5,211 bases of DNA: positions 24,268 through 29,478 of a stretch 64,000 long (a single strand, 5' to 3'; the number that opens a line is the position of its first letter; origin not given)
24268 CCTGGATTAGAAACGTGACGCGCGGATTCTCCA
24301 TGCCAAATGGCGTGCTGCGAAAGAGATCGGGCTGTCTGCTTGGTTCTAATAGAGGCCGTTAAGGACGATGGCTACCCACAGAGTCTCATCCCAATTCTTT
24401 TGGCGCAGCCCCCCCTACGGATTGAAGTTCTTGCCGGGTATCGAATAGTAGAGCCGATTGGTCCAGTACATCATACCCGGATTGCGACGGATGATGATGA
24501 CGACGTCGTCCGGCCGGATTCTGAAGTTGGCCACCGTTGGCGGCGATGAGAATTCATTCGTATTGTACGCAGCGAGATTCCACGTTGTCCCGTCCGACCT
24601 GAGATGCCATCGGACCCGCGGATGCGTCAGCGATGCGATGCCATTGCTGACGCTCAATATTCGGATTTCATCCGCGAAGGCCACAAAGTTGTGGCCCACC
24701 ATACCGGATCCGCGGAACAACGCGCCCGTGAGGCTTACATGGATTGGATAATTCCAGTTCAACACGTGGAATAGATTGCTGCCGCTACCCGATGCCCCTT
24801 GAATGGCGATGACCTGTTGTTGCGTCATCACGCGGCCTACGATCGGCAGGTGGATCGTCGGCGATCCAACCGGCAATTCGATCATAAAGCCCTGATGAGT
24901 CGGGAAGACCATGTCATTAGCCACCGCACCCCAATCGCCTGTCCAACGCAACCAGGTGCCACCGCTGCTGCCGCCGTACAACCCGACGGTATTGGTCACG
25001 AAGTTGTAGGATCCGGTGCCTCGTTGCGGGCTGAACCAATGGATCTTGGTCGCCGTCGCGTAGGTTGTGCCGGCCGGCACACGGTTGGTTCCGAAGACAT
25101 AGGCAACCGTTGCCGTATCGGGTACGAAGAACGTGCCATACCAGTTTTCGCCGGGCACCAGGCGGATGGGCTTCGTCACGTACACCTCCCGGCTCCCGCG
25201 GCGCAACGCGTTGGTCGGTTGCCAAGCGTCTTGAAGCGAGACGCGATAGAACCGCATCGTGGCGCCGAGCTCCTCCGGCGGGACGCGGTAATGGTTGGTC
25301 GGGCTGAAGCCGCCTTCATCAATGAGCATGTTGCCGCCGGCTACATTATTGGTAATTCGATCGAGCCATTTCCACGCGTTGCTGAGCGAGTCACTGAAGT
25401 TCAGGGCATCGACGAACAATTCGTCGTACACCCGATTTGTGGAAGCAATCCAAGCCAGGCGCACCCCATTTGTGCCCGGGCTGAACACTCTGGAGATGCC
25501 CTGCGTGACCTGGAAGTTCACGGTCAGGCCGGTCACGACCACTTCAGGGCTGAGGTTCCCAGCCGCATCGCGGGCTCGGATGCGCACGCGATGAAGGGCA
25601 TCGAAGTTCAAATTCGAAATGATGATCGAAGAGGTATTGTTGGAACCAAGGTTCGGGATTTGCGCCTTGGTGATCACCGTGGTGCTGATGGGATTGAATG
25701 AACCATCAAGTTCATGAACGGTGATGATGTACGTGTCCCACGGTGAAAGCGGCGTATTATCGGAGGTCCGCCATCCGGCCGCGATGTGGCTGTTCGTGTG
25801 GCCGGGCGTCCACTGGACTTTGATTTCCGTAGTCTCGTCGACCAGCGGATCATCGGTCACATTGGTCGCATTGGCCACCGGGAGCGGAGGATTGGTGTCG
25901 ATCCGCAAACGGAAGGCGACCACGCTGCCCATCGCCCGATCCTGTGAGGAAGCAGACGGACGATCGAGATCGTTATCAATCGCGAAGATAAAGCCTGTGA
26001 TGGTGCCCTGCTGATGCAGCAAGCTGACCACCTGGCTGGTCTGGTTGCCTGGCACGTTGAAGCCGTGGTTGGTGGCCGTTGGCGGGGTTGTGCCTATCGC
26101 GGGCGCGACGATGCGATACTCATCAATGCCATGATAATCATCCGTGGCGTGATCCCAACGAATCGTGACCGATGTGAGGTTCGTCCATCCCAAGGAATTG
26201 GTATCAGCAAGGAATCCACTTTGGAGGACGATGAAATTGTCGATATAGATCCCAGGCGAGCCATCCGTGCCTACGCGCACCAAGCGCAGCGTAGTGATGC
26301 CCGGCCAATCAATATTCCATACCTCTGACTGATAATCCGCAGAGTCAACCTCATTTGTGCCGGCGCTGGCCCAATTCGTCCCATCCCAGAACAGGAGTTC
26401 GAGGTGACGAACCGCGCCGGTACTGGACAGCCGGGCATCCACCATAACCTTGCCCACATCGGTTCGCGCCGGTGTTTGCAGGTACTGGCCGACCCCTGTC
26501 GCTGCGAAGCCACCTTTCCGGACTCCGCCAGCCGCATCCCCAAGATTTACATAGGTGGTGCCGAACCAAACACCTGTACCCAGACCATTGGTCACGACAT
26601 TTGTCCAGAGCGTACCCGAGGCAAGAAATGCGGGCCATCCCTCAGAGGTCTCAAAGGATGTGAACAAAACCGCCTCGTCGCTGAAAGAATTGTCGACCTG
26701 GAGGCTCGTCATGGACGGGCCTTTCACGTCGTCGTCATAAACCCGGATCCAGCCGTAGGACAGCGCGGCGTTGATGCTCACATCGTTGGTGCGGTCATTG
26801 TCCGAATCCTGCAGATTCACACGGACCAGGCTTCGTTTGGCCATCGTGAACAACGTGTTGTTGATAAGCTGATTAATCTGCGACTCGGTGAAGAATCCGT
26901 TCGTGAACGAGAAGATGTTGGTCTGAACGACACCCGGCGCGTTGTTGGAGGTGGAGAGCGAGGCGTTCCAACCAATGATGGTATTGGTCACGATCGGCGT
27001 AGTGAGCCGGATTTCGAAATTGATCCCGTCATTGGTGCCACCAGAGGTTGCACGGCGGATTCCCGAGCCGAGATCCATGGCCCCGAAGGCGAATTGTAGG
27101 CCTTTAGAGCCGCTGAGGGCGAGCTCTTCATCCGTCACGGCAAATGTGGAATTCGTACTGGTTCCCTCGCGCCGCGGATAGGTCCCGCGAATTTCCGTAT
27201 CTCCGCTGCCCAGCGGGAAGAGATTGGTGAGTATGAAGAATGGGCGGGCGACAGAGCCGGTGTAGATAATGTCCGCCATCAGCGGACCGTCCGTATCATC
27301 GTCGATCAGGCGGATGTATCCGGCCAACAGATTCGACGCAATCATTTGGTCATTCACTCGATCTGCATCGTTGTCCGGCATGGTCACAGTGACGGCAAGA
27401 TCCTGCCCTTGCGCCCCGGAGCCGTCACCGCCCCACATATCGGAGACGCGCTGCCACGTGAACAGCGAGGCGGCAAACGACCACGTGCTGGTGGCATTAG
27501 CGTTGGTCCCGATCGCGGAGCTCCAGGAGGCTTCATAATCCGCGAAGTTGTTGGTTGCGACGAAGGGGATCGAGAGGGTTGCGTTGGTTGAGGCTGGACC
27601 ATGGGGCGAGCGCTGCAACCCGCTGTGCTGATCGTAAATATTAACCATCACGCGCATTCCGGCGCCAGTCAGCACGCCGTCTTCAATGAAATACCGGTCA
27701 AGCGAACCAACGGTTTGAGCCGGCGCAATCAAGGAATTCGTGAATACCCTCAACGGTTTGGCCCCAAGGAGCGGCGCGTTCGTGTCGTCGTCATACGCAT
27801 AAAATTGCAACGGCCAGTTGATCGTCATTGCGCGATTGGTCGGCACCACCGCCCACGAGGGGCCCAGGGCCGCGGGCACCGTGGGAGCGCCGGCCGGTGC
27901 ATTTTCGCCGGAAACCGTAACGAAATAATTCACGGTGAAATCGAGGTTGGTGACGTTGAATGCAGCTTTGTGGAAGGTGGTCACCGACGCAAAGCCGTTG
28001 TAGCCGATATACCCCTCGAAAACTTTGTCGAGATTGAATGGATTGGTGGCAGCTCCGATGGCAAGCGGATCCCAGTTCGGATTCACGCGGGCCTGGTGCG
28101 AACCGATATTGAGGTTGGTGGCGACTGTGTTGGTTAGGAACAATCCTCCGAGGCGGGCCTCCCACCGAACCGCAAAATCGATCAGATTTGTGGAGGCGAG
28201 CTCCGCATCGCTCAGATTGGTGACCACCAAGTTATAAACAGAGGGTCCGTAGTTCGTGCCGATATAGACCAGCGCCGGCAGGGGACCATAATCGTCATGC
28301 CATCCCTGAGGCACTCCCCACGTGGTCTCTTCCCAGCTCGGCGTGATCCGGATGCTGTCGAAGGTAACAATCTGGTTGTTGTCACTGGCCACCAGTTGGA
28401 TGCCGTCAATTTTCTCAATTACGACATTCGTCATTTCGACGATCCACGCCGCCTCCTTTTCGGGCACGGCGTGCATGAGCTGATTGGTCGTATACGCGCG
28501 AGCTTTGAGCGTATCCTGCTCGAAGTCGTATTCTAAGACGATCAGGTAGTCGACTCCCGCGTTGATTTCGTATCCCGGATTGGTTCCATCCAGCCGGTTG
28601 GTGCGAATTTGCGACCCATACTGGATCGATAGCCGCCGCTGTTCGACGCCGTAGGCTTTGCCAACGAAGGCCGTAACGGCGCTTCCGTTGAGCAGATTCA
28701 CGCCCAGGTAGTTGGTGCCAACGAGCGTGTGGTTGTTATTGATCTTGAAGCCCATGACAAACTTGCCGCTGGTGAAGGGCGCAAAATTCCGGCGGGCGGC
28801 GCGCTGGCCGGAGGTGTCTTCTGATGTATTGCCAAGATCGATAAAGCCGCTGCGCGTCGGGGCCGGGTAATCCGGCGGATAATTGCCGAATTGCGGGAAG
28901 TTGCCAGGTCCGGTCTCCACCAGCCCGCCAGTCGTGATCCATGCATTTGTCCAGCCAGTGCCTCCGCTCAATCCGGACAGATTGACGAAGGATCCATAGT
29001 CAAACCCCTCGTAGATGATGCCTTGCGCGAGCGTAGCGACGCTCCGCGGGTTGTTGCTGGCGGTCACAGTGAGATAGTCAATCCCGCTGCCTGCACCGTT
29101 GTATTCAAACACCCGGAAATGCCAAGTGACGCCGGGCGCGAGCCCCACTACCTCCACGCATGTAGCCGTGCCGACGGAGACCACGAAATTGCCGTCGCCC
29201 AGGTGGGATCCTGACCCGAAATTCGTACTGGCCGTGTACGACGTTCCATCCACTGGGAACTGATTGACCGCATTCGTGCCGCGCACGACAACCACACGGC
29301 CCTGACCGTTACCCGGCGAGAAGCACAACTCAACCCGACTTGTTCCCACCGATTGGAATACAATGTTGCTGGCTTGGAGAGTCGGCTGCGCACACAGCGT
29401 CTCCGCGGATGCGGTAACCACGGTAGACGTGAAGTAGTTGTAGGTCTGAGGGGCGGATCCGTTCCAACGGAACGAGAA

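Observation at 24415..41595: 17.2-kb single ORF for a ~5,700-aa secreted modular surface protein with no recognizable anchor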

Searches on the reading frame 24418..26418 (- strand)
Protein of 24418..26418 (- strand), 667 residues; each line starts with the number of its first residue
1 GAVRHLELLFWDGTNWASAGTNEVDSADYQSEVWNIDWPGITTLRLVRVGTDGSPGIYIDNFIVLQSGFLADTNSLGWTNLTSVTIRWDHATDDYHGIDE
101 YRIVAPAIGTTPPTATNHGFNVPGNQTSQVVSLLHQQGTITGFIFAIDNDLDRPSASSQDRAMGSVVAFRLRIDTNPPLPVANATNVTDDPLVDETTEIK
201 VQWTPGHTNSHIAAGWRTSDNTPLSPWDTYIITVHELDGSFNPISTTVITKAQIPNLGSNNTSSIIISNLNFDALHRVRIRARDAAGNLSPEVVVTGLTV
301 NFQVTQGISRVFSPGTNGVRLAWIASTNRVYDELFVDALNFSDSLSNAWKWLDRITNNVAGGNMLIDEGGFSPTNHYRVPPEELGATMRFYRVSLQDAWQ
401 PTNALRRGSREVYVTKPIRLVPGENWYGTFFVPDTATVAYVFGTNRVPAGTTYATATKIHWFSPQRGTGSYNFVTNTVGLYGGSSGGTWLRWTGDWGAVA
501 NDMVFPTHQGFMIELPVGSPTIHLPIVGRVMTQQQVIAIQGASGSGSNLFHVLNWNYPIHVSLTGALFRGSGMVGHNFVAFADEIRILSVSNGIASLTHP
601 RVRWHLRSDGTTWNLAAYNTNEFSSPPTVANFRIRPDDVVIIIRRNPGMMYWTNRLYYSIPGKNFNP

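Call 18: search_protein_families(library=pfam, proteins=[window:24418-26418:-], max_evalue=5)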
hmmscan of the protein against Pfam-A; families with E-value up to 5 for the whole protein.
window:24418-26418:- (667 aa): 1 family
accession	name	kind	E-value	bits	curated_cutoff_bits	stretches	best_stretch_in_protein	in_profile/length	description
PF00041.27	fn3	-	7.7e-06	26.5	25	1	208-292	13-78/84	Fibronectin type III domain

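Call 25: search_protein_families(library=ncbifam, proteins=[window:24418-26418:-], max_evalue=0.01)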
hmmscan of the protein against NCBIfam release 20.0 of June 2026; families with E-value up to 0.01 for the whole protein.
window:24418-26418:- (667 aa): 0 families

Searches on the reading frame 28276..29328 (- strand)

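Call 18: search_protein_families(library=pfam, proteins=[window:28276-29328:-], max_evalue=5)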
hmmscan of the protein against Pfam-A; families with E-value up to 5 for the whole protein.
window:28276-29328:- (351 aa): 1 family
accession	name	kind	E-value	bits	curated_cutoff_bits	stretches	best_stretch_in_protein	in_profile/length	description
PF00041.27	fn3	-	0.067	13.8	25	1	55-82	48-75/84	Fibronectin type III domain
